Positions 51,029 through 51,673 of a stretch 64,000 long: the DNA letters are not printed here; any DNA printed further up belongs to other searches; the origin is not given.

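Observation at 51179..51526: Small His/Cys-rich protein with a perfect internal duplication of a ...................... module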

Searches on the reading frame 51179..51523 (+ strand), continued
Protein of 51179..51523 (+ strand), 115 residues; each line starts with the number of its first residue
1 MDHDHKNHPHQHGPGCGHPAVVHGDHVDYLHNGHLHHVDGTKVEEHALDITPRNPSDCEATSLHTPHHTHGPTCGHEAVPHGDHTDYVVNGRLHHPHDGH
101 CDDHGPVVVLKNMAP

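Call 36: get_annotated_region(hit=H1, flank=6000)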
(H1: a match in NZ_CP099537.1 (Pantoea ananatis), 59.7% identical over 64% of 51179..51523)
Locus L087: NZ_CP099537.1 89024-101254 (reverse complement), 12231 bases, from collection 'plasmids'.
description: Pantoea ananatis strain JT1-188 plasmid unnamed2
organism: Pantoea ananatis (NCBI taxid 553)
taxonomy: Bacteria; Pseudomonadota; Gammaproteobacteria; Enterobacterales; Erwiniaceae; Pantoea; Pantoea ananatis
host: -; source: Oryza sativa,cell culture; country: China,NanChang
typing (MOB-suite, as given by PLSDB): conjugative; replicon rep_cluster_1441; relaxase MOBF; mating-pair formation MPF_F
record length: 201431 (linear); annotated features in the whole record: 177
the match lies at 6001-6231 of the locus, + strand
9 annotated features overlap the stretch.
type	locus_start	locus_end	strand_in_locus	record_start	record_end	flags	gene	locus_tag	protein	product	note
CDS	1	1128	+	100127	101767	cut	-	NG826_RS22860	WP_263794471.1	methyl-accepting chemotaxis protein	GO:0007165 - signal transduction [Evidence IEA]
CDS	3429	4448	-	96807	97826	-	repA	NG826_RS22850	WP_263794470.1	plasmid replication initiator RepA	-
CDS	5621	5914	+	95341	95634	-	-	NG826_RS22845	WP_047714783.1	metalloregulator ArsR/SmtB family transcription factor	GO:0006355 - regulation of DNA-templated transcription [Evidence IEA]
CDS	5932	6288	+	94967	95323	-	-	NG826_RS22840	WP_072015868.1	hypothetical protein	-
CDS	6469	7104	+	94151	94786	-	-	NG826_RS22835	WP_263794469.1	DUF2268 domain-containing protein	-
CDS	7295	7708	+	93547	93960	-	-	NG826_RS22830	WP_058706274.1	hypothetical protein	-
CDS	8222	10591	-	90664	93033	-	-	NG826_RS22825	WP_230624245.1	S8 family peptidase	-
CDS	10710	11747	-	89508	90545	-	-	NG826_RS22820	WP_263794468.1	ATP-binding protein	-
CDS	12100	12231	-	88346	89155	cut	-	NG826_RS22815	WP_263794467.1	DsbA family protein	-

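Call 37: get_annotated_region(hit=H3, flank=6000)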
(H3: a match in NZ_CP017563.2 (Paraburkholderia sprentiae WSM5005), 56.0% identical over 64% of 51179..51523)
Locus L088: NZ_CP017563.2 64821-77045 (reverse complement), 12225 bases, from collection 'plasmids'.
description: Paraburkholderia sprentiae WSM5005 plasmid pl1WSM5005, complete sequence
organism: Paraburkholderia sprentiae WSM5005 (NCBI taxid 754502)
taxonomy: Bacteria; Pseudomonadota; Betaproteobacteria; Burkholderiales; Burkholderiaceae; Paraburkholderia; Paraburkholderia sprentiae; Paraburkholderia sprentiae WSM5005
host: -; source: Lebeckia ambigua,root nodule; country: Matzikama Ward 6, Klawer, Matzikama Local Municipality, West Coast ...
typing (MOB-suite, as given by PLSDB): non-mobilizable
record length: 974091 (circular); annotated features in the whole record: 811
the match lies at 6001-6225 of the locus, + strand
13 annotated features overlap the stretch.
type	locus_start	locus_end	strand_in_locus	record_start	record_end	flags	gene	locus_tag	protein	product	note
CDS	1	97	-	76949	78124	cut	-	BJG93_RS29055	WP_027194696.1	SPFH domain-containing protein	-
CDS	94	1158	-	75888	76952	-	-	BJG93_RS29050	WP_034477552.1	protease modulator HflC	-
CDS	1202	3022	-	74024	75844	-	-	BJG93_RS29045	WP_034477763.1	protease modulator HflK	-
CDS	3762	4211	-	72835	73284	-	-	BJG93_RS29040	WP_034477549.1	copper chaperone PCu(A)C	-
CDS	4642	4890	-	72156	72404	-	-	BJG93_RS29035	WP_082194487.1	DUF2946 domain-containing protein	-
CDS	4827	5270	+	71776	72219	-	-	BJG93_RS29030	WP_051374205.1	hypothetical protein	-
CDS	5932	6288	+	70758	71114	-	-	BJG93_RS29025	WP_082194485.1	hypothetical protein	-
CDS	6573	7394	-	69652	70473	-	-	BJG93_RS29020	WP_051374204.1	metal ABC transporter permease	GO:0055085 - transmembrane transport [Evidence IEA]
CDS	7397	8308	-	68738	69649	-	-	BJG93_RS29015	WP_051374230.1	metal ABC transporter permease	GO:0030001 - metal ion transport [Evidence IEA]; GO:0055085 - transmembrane transport [Evidence IEA]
CDS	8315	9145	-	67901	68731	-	-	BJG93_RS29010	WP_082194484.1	metal ABC transporter ATP-binding protein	-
CDS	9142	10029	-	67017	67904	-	-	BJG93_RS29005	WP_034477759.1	zinc ABC transporter substrate-binding protein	-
CDS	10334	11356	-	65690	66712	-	-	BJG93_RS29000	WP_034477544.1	GTP-binding protein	-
CDS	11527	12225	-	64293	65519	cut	zigA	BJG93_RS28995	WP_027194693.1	zinc metallochaperone GTPase ZigA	-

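Call 38: get_annotated_region(hit=H5, flank=6000)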
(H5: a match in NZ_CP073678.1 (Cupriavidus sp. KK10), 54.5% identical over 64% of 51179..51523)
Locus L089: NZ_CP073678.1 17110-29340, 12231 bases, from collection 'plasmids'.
description: Cupriavidus sp. KK10 plasmid p1, complete sequence
organism: Cupriavidus sp. KK10 (NCBI taxid 1478019)
taxonomy: Bacteria; Pseudomonadota; Betaproteobacteria; Burkholderiales; Burkholderiaceae; Cupriavidus; Cupriavidus sp. KK10
host: -; source: Isolate,A bacterial consortium from cattle pasture soil, USA; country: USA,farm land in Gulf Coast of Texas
typing (MOB-suite, as given by PLSDB): non-mobilizable; mating-pair formation MPF_T
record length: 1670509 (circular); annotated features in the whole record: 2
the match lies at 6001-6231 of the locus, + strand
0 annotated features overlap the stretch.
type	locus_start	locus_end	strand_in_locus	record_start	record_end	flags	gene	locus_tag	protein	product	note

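Call 41: fold_search(model_id=the predicted structure, library=pdb)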
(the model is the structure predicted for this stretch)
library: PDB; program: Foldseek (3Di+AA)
matches with E <= 10: 80; with E <= 0.001: 0
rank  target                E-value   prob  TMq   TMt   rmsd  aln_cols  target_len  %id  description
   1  4n1b_B                1.8e+00  0.03  0.16  0.07  13.9        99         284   12  STRUCTURE OF KEAP1 KELCH DOMAIN WITH(1S,2R)-2-[(1S)-1-[(1-oxo-2,3-dihydro-1H-isoindol-2-Yl)methyl]-1,2,3,4-tetrahydroi (released 2014-02-19)
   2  7k2d_A                2.4e+00  0.03  0.19  0.09  13.8        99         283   12  Kelch domain of human KEAP1 bound to Nrf2 linear peptide, Ac-GDEETGE-NH2 (released 2021-04-07)
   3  5wfv_A                2.4e+00  0.03  0.17  0.09  13.4       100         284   13  Kelch domain of human Keap1 bound to Nrf2 ETGE peptide (released 2018-09-19)
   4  8phv_B                2.8e+00  0.04  0.17  0.21  13.1       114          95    7  Structure of Human selenomethionylated Cdc123 bound to domain 3 of eIF2 gamma (released 2023-08-16)
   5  7k2g_A                2.8e+00  0.03  0.19  0.09  13.3       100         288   13  Kelch domain of human KEAP1 bound to Nrf2 cyclic peptide, c[GDEEAGE] (released 2021-04-07)
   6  7k2n_B                2.8e+00  0.03  0.18  0.09  13.4       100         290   13  Kelch domain of human KEAP1 bound to Nrf2-based cyclic peptide, c[BAL-DEETGE] (released 2021-04-07)
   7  4ouj_A                3.0e+00  0.02  0.16  0.08  16.0       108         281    8  Crystal structure of HA33B-Lac (released 2014-06-04)
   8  5f72_C                3.0e+00  0.02  0.18  0.09  13.4       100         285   13  De novo design and crystallographic validation of antibodies targeting a pre-selected epitope (released 2016-12-14)
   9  7k2l_B                3.0e+00  0.02  0.17  0.09  13.4       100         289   13  Kelch domain of human KEAP1 bound to Nrf2 cyclic peptide, c[BAL-NPETGE] (released 2021-04-07)
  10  6td3_D                3.0e+00  0.02  0.17  0.04  15.0       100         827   13  Structure of DDB1 bound to CR8-engaged CDK12-cyclinK (released 2020-06-17)
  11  8p2f_K                3.2e+00  0.02  0.14  0.11  16.9       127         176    9  Staphylococcus aureus 70S ribosome with elongation factor G locked with fusidic acid cyclopentane in post-translocatio (released 2024-05-01)
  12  5wfl_A                3.3e+00  0.02  0.17  0.09  13.4        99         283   12  Kelch domain of human Keap1 in open unliganded conformation (released 2018-09-19)
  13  6p25_B                3.3e+00  0.01  0.12  0.04  15.2       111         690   14  Structure of S. cerevisiae protein O-mannosyltransferase Pmt1-Pmt2 complex bound to the sugar donor and a peptide acce (released 2019-07-10)
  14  8phd_B                3.5e+00  0.03  0.16  0.20  13.8       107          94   12  Structure of Human Cdc123 bound to domain 3 of eIF2 gamma and ATP (released 2023-08-16)
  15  7k2h_A                3.5e+00  0.02  0.19  0.09  13.3       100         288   13  Kelch domain of human KEAP1 bound to Nrf2 cyclic peptide, c[GDPETGE] (released 2021-04-07)
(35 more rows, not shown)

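Call 44: find_encoding_contigs(protein=P0001, flank=10000, max_places=3)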
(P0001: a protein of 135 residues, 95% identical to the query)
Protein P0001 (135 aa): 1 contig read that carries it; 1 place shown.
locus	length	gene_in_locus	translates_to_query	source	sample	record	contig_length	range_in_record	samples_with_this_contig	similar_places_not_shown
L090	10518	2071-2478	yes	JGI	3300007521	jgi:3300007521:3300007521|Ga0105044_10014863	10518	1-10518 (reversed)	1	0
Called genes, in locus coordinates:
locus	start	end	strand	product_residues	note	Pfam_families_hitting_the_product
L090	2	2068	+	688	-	?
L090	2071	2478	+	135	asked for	-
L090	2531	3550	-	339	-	PF13749:HATPase_c_4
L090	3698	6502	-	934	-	-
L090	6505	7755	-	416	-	PF00144:Beta-lactamase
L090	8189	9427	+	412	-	PF00155:Aminotran_1_2, PF00266:Aminotran_5 (faint), PF01212:Beta_elim_lyase (weak)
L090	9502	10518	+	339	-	?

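Call 45: find_encoding_contigs(protein=P0016, flank=6000, max_places=3)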
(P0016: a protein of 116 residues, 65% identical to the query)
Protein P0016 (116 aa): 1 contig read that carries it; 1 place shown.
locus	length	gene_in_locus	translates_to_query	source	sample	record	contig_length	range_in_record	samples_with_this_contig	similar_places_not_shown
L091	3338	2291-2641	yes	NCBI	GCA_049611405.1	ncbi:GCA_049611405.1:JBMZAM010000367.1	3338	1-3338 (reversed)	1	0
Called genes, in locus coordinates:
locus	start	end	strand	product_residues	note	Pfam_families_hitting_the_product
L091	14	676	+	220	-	PF00849:PseudoU_synth_2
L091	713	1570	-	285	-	PF03372:Exo_endo_phos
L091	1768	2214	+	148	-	PF09685:MamF_MmsF, PF26514:DUF8173 (weak)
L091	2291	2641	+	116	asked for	-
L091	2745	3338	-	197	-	?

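Call 51: search_protein_representatives(alignment_id=A2)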
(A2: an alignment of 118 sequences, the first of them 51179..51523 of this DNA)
Query: 118 sequences, 117 profile positions. Proteins with E-value up to 0.001 (for the whole library): 1223; up to 1e-10: 471; up to 1e-30: 17. The best 150 are listed.
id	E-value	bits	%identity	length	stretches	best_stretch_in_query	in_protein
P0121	5.4e-41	155.7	-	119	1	5-116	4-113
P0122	1.2e-40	154.6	-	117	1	1-115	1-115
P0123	6.6e-40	152.2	-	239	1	5-116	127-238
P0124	5.6e-39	149.2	-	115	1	3-113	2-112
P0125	9.6e-39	148.4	-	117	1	1-114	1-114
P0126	3.7e-38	146.5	-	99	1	5-101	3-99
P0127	4.9e-38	146.1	-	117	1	5-116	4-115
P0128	3.7e-35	136.8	-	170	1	5-113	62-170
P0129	8.7e-35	135.6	-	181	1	5-113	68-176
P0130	2.3e-33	131.1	-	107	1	21-115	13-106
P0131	2.8e-33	130.8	-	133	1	5-116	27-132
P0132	2.9e-32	127.5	-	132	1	4-102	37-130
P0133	4.4e-32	126.9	-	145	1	2-97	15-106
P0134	1.1e-31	125.6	-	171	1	4-95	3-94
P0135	1.7e-31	125.1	-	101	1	5-116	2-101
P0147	1.4e-29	118.9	-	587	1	6-116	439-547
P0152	1.0e-28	116.1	-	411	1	6-116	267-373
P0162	2.9e-26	108.2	-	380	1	6-115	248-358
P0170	1.2e-25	106.2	-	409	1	8-115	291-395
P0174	7.9e-25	103.5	-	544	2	55-114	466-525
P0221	8.9e-21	90.5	-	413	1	7-115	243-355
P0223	1.1e-20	90.1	-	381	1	10-115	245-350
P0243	2.6e-19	85.7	-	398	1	12-114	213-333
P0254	6.4e-19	84.5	-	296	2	63-116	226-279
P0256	7.4e-19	84.3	-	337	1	3-106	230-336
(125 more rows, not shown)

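Call 52: search_protein_families(library=pfam, proteins=[P0123, P0147, P0152, P0162, P0170, P0174, P0221, P0223, P0243, P0256], max_evalue=0.001)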
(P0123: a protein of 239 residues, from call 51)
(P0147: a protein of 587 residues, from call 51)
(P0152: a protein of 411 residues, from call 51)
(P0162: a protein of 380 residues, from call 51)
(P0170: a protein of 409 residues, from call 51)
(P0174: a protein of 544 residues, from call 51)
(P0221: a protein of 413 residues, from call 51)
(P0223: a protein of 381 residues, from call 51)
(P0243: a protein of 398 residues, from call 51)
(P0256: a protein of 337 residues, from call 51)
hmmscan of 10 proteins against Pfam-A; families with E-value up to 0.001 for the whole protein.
P0123 (239 aa): 3 families
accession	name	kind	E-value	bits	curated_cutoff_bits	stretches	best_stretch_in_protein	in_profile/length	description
PF01022.26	HTH_5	-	3.2e-11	43.4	22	1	38-83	1-46/47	Bacterial regulatory protein, arsR family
PF12840.13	HTH_20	-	5.4e-06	26.7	27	1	37-82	2-48/51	Helix-turn-helix domain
PF01978.25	TrmB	-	6e-05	23.3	25.6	1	45-95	15-65/68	Sugar-specific transcriptional regulator TrmB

P0147 (587 aa): 5 families
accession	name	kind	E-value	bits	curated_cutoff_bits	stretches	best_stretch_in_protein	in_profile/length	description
PF00096.32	zf-C2H2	-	3.1e-15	56.1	25.2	2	353-377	1-23/23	Zinc finger, C2H2 type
PF13465.12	zf-H2C2_2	-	1e-13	51.2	40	3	370-396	2-26/26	Zinc-finger double domain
PF13894.12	zf-C2H2_4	-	3.9e-06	27.5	27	0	353-377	1-23/24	C2H2-type zinc finger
PF22995.2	C2CH-3rd_BIRD-IDD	-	5.4e-05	23.2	27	0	353-375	2-22/25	BIRD-IDD transcription factor, third C2HC zinc finger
PF23561.1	zf-C2H2_15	-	8.5e-05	22.9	27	1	355-381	1-30/30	C2H2 zinc finger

P0152 (411 aa): 7 families
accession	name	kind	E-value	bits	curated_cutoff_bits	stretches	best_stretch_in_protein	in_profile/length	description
PF00096.32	zf-C2H2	-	1e-13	51.3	25.2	2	181-205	1-23/23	Zinc finger, C2H2 type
PF13465.12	zf-H2C2_2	-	1.6e-11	44.3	40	3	168-194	2-26/26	Zinc-finger double domain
PF22995.2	C2CH-3rd_BIRD-IDD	-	5.3e-08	32.9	27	0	186-203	5-22/25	BIRD-IDD transcription factor, third C2HC zinc finger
PF13894.12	zf-C2H2_4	-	1.4e-07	32.1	27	0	151-175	1-23/24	C2H2-type zinc finger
PF24757.1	C2H2_ASCIZ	-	5.7e-07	30.4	25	0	211-231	2-26/34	ASCIZ first and second C2H2 zinc finger domains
PF23561.1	zf-C2H2_15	-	5.3e-05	23.5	27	1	188-209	6-30/30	C2H2 zinc finger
PF13912.12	zf-C2H2_6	-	0.00072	19.9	25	0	245-266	4-25/27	C2H2-type zinc finger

P0162 (380 aa): 6 families
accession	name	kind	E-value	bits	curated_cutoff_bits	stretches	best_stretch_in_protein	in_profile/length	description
PF13465.12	zf-H2C2_2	-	6.4e-15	55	40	2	151-178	1-26/26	Zinc-finger double domain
PF00096.32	zf-C2H2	-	7e-11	42.4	25.2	1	165-189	1-23/23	Zinc finger, C2H2 type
PF13894.12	zf-C2H2_4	-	3.7e-09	36.9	27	0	165-189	1-23/24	C2H2-type zinc finger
PF13912.12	zf-C2H2_6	-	1e-05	25.8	25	0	203-221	7-25/27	C2H2-type zinc finger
PF23561.1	zf-C2H2_15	-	0.00016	22.1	27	1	173-193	10-30/30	C2H2 zinc finger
PF22110.2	TFIIIA_zf-C2H2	-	0.00035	21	27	1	152-174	2-21/32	TFIIIA, beta-beta-alpha zinc finger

P0170 (409 aa): 1 family
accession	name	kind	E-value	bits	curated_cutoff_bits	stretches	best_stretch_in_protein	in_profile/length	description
PF00950.22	ABC-3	-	5e-34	118.4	20.1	1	22-279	9-257/258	ABC 3 transport family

P0174 (544 aa): 4 families
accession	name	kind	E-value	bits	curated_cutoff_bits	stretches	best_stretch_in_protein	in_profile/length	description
PF13465.12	zf-H2C2_2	-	8.3e-25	86.1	40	3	110-135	1-26/26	Zinc-finger double domain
PF00096.32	zf-C2H2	-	6.5e-23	80.2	25.2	3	126-146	3-23/23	Zinc finger, C2H2 type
PF13894.12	zf-C2H2_4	-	1.1e-13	51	27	0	125-146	2-23/24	C2H2-type zinc finger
PF13913.12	zf-C2HC_2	-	0.00013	22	27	0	154-172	4-21/25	zinc-finger of a C2HC-type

P0221 (413 aa): 2 families
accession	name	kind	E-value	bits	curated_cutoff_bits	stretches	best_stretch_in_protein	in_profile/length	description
PF13465.12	zf-H2C2_2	-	2.5e-05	24.8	40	0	155-180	1-24/26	Zinc-finger double domain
PF00096.32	zf-C2H2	-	0.00054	20.7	25.2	1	169-193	1-23/23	Zinc finger, C2H2 type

P0223 (381 aa): 5 families
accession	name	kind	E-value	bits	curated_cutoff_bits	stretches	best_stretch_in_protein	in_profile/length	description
PF00096.32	zf-C2H2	-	4e-09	36.9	25.2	1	139-163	1-23/23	Zinc finger, C2H2 type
PF13465.12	zf-H2C2_2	-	6.2e-08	33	40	1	156-180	2-26/26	Zinc-finger double domain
PF22995.2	C2CH-3rd_BIRD-IDD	-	2.4e-07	30.8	27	0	168-190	1-23/25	BIRD-IDD transcription factor, third C2HC zinc finger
PF13894.12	zf-C2H2_4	-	2e-05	25.3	27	0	169-192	1-24/24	C2H2-type zinc finger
PF13912.12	zf-C2H2_6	-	4.5e-05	23.8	25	0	169-194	2-26/27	C2H2-type zinc finger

P0243 (398 aa): 3 families
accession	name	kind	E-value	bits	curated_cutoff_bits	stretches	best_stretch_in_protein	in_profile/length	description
PF00096.32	zf-C2H2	-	7.5e-08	32.9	25.2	1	122-144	1-23/23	Zinc finger, C2H2 type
PF13894.12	zf-C2H2_4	-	5.9e-07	30.1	27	0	122-144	1-23/24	C2H2-type zinc finger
PF13465.12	zf-H2C2_2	-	0.00099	19.8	40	1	108-133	1-26/26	Zinc-finger double domain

P0256 (337 aa): 5 families
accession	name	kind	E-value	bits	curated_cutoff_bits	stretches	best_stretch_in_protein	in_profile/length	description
PF00096.32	zf-C2H2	-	6.1e-14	52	25.2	1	111-135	1-23/23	Zinc finger, C2H2 type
PF13465.12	zf-H2C2_2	-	6e-10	39.4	40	2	128-154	2-26/26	Zinc-finger double domain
PF13894.12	zf-C2H2_4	-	1.5e-06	28.9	27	0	111-135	1-23/24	C2H2-type zinc finger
PF15909.11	zf-C2H2_8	-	0.00013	22.7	30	0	113-180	2-74/98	C2H2-type zinc ribbon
PF23561.1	zf-C2H2_15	-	0.0002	21.7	27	1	119-139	10-30/30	C2H2 zinc finger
